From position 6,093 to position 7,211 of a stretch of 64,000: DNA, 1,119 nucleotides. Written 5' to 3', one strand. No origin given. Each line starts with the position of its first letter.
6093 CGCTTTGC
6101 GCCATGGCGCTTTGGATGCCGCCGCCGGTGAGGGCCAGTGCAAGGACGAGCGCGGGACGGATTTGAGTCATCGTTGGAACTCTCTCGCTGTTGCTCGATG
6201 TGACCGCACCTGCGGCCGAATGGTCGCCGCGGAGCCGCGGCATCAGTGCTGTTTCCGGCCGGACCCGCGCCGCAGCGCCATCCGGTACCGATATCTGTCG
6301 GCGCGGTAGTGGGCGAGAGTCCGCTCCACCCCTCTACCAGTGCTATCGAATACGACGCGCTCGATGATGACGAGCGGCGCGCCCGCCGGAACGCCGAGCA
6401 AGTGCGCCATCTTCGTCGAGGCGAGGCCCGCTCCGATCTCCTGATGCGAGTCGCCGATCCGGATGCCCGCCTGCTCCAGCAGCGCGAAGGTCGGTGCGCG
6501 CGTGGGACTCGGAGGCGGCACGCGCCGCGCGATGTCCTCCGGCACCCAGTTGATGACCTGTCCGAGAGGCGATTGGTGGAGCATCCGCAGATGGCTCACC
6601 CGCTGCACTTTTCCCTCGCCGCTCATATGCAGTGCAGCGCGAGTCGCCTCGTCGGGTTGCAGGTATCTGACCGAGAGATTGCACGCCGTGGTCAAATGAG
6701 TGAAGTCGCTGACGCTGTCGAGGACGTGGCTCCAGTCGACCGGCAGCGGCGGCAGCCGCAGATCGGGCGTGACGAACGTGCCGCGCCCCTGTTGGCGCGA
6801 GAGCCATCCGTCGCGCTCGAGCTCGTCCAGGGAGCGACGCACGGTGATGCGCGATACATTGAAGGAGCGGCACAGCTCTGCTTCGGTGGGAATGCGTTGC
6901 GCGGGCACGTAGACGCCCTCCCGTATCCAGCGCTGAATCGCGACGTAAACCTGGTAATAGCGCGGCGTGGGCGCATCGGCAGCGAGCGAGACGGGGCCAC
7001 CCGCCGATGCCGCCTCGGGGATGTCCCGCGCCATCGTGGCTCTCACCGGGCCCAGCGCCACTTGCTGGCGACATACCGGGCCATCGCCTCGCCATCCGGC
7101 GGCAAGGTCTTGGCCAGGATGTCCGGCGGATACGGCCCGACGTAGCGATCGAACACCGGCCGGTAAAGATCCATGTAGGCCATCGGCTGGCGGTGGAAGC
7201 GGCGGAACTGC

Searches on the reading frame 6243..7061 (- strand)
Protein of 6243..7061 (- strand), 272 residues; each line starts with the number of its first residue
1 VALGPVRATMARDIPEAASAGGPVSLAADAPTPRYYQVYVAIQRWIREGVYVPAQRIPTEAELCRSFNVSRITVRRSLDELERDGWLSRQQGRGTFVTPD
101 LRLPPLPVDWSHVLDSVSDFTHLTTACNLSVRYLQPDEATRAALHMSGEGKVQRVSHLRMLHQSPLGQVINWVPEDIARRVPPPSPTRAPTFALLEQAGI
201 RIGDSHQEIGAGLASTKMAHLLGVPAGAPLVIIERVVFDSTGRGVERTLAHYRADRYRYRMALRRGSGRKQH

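Call 7: search_protein_families(library=pfam, proteins=[window:6243-7061:-])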
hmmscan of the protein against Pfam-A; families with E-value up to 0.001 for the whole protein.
window:6243-7061:- (272 aa): 5 families
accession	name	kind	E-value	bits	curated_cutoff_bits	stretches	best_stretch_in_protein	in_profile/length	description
PF07702.18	UTRA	-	4.7e-23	82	23.8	1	129-258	11-141/141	UTRA domain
PF00392.27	GntR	-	6.4e-21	74.2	27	1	35-97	2-64/64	Bacterial regulatory proteins, gntR family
PF25213.1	HVO_A0261_N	-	1.3e-05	25.5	35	1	59-93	26-60/86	HVO_A0261 N-terminal domain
PF08220.18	HTH_DeoR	-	5.5e-05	23.3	21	1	62-97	19-54/57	DeoR-like helix-turn-helix domain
PF13545.12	HTH_Crp_2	-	0.00026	21.3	27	0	59-100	24-63/70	Crp-like helix-turn-helix domain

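Call 25: search_protein_families(library=ncbifam, proteins=[window:6243-7061:-], max_evalue=0.00001)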
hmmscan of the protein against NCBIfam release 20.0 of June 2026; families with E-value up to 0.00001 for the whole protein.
window:6243-7061:- (272 aa): 20 families
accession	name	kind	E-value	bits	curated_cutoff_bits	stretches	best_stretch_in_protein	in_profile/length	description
NF041547.1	GntR_LSA1692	equivalog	1.5e-30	106.5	275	1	35-265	3-232/233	GntR family transcriptional regulator, LSA1692 subfamily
NF052441.1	TransRegRv0792c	equivalog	1.3e-28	100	400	1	53-266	36-249/260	Rv0792c family HTH-type transcriptional regulator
TIGR02018.2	his_ut_repres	equivalog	4.1e-25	88.5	220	1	36-260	2-223/226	histidine utilization transcriptional repressor HutC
NF008491.0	PRK11402.1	subfamily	5.7e-25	88.2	269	1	32-258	10-235/243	GntR family transcriptional regulator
TIGR02325.1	C_P_lyase_phnF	equivalog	1.9e-21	76.7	156.8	1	34-261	9-236/238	phosphonate metabolism transcriptional regulator PhnF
TIGR03337.1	phnR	equivalog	1.5e-19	70.6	296.75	1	34-256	2-223/231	phosphonate utilization transcriptional regulator PhnR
NF011575.0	PRK14999.1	equivalog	1.5e-16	60.4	424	1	28-98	7-77/241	histidine utilization repressor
TIGR02404.1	trehalos_R_Bsub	equivalog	2.3e-16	60.2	211.95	1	35-265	2-233/233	trehalose operon repressor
NF007292.0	PRK09764.1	equivalog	8.4e-16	57.9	281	1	32-265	4-236/240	GntR family transcriptional regulator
NF052282.1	PLP_TF_PdxR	equivalog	5e-12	45.6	320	1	34-107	2-75/448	MocR-like pyridoxine biosynthesis transcription factor PdxR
NF052286.1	ecto_TF_EhuR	exception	9.5e-11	40.9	480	1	31-122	9-100/458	MocR-like ectoine utilization transcription factor EhuR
NF007001.0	PRK09464.1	equivalog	1.4e-10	41.3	330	1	42-101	19-78/254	pyruvate dehydrogenase complex transcriptional repressor PdhR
NF052290.2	MocR_like_YczR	exception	1.9e-10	40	487.4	1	31-134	17-118/458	MocR-like transcription factor YczR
NF007486.0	PRK10079.1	equivalog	6.1e-10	39.3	363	1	34-256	13-234/241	phosphonate metabolism transcriptional regulator PhnF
NF047563.1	modulin_PmtR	equivalog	2.6e-09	37.2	200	1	28-98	7-77/125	PSM export ABC transporter transcriptional regulator PmtR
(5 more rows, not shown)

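Call 45: find_homologous_proteins(query=window:6243-7061:-, max_evalue=1e-30)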
Query window:6243-7061:- (272 aa): 73 proteins with E <= 1e-30 among 4771 candidates.
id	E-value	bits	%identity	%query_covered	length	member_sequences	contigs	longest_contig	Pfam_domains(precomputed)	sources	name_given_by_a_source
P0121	1.7e-172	590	100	97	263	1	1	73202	PF00392.28,PF07702.19,PF25213.2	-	-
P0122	1.2e-145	502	86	97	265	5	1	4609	PF00392.28,PF07702.19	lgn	-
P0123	2.5e-100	353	66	94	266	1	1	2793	PF00392.28,PF07702.19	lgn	-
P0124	3.2e-100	353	67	89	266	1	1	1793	PF00392.28,PF07702.19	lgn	-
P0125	1.7e-95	338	64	88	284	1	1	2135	PF00392.28,PF07702.19,PF25213.2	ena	-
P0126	5.5e-70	254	51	90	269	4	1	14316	PF00392.28,PF07702.19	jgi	-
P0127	6.9e-68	247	50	90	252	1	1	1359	PF00392.28,PF07702.19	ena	-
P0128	6.3e-67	244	50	90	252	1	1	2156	PF00392.28,PF07702.19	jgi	-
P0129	7.9e-67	244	50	89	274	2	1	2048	PF00392.28,PF07702.19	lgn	-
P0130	1.9e-66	242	49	89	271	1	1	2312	PF00392.28,PF07702.19,PF25213.2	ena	-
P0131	7.4e-66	240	51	85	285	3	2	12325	PF00392.28,PF07702.19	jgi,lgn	jgi:GntR family transcriptional regulator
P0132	1.5e-65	239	51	88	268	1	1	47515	PF00392.28,PF07702.19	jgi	jgi:GntR family transcriptional regulator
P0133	1.9e-64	236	49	89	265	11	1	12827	PF00392.28,PF07702.19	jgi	jgi:GntR family transcriptional regulator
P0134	2.0e-64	236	48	93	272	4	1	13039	PF00392.28,PF07702.19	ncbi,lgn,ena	-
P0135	5.9e-64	234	48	96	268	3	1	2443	PF00392.28,PF07702.19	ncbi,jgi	jgi:GntR family transcriptional regulator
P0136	1.2e-63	233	50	88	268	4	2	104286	PF00392.28,PF07702.19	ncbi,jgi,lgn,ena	jgi:GntR family transcriptional regulator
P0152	3.4e-58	215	46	89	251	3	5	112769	PF00392.28,PF07702.19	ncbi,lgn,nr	ncbi:MAG: HTH-type transcriptional repressor YvoA [Steroidobacteraceae bacterium]|nr:HTH-type transc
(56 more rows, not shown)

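Call 46: find_encoding_contigs(protein=P0136, flank=8000, max_places=2)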
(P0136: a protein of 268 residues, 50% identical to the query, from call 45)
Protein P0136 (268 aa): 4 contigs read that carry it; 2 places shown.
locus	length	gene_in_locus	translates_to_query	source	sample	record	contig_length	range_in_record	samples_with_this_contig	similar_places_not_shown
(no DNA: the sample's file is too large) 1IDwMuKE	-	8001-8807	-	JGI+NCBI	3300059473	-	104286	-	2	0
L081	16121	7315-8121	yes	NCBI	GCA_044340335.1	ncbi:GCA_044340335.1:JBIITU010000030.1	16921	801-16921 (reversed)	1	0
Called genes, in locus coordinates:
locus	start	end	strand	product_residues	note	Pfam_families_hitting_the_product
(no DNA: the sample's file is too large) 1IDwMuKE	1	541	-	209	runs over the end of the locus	PF02798:GST_N, PF13417:GST_N_3, PF13409:GST_N_2, PF14497:GST_C_3 (faint), PF00043:GST_C (weak)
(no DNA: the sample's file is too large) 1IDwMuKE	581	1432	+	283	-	PF00561:Abhydrolase_1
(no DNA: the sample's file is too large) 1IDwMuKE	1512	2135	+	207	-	PF00903:Glyoxalase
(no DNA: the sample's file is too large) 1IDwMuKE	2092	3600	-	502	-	PF00171:Aldedh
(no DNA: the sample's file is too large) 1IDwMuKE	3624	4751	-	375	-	PF13489:Methyltransf_23, PF01209:Ubie_methyltran (weak), PF05175:MTS, PF08241:Methyltransf_11, PF08242:Methyltransf_12, PF13649:Methyltransf_25, PF13847:Methyltransf_31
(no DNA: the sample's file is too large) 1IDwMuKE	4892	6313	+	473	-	PF20695:UbiD_N (weak), PF01977:UbiD, PF20696:UbiD_C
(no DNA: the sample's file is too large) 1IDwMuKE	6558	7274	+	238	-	PF03070:TENA_THI-4, PF14518:Haem_oxygenas_2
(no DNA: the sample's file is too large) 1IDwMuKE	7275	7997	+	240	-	PF00106:adh_short, PF01370:Epimerase, PF08659:KR, PF13561:adh_short_C2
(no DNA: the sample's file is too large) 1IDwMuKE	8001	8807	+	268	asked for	PF00392:GntR, PF07702:UTRA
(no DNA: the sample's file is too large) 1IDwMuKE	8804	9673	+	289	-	PF08894:DUF1838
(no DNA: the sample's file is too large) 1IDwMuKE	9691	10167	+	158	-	PF04290:DctQ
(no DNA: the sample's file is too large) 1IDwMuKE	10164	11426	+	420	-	PF06808:DctM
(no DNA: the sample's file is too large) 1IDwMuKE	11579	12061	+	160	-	PF00578:AhpC-TSA, PF08534:Redoxin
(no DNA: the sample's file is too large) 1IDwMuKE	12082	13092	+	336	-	PF16884:ADH_N_2, PF00107:ADH_zinc_N, PF13602:ADH_zinc_N_2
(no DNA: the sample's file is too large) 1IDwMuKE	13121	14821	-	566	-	PF00561:Abhydrolase_1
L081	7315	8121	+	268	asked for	PF00392:GntR, PF07702:UTRA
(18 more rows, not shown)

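Call 47: find_encoding_contigs(protein=P0132, flank=8000, max_places=2)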
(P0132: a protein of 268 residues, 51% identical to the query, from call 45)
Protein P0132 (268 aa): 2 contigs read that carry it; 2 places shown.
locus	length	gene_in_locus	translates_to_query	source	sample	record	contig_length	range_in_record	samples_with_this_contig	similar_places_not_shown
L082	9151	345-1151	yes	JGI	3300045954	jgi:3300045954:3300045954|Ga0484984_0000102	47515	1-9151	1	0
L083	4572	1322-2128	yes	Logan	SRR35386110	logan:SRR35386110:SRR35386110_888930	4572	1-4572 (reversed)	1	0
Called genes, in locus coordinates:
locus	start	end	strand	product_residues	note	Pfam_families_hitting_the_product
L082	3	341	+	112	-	PF00106:adh_short, PF13561:adh_short_C2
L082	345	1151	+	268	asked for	PF00392:GntR, PF07702:UTRA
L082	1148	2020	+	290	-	PF08894:DUF1838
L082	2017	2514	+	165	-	PF04290:DctQ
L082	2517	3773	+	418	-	PF06808:DctM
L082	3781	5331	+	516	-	PF07969:Amidohydro_3 (faint), PF01979:Amidohydro_1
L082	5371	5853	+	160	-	PF08534:Redoxin, PF00578:AhpC-TSA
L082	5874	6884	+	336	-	PF16884:ADH_N_2, PF00107:ADH_zinc_N, PF13602:ADH_zinc_N_2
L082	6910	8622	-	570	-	PF00561:Abhydrolase_1, PF12697:Abhydrolase_6 (faint)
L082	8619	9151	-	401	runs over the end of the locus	PF07690:MFS_1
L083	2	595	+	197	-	?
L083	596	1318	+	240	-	PF00106:adh_short, PF01370:Epimerase (weak), PF08659:KR (weak), PF13561:adh_short_C2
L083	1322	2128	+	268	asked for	PF00392:GntR, PF07702:UTRA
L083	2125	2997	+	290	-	PF08894:DUF1838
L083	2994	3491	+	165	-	PF04290:DctQ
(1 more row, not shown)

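Call 48: find_encoding_contigs(protein=P0152, flank=8000, max_places=2)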
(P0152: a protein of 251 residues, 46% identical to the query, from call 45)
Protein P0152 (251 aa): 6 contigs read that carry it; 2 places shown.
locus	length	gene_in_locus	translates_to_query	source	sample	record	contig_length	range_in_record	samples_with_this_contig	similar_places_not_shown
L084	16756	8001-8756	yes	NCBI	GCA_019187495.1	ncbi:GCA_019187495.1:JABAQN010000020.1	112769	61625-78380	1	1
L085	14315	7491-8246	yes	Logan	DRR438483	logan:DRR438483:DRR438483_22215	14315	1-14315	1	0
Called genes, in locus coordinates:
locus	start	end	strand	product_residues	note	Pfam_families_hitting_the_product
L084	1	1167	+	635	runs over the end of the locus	PF02538:Hydantoinase_B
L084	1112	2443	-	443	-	PF07690:MFS_1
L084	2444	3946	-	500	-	PF00171:Aldedh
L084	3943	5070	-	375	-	PF13489:Methyltransf_23 (weak), PF01209:Ubie_methyltran (weak), PF05175:MTS, PF08241:Methyltransf_11, PF08242:Methyltransf_12, PF13649:Methyltransf_25, PF13847:Methyltransf_31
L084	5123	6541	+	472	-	PF01977:UbiD, PF20696:UbiD_C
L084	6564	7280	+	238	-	PF03070:TENA_THI-4, PF14518:Haem_oxygenas_2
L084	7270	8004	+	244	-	PF00106:adh_short, PF01370:Epimerase, PF08659:KR, PF13460:NAD_binding_10 (weak), PF13561:adh_short_C2, PF23441:SDR (weak)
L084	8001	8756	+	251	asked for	PF00392:GntR, PF07702:UTRA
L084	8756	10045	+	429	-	PF00083:Sugar_tr, PF07690:MFS_1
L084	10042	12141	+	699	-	PF20256:MoCoBD_2, PF01315:Ald_Xan_dh_C (weak), PF02738:MoCoBD_1, PF20256:MoCoBD_2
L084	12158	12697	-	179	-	PF10543:ORF6N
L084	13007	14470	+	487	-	PF00330:Aconitase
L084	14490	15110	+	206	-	PF00694:Aconitase_C, PF27512:LeuD (weak)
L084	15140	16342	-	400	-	PF02515:CoA_transf_3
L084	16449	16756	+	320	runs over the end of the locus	PF00682:HMGL-like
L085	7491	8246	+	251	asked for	PF00392:GntR, PF07702:UTRA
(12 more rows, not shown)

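Call 51: find_encoding_contigs(protein=P0122, flank=5000, max_places=3)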
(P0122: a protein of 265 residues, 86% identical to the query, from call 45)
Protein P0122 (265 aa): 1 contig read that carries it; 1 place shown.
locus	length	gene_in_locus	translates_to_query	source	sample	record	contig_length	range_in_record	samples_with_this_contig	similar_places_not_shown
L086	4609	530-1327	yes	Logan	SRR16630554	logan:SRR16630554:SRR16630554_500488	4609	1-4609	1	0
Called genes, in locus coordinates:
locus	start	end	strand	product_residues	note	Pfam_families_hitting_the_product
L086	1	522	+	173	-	?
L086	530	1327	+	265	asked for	PF00392:GntR, PF07702:UTRA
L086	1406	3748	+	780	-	PF07715:Plug, PF00593:TonB_dep_Rec_b-barrel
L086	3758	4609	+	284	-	?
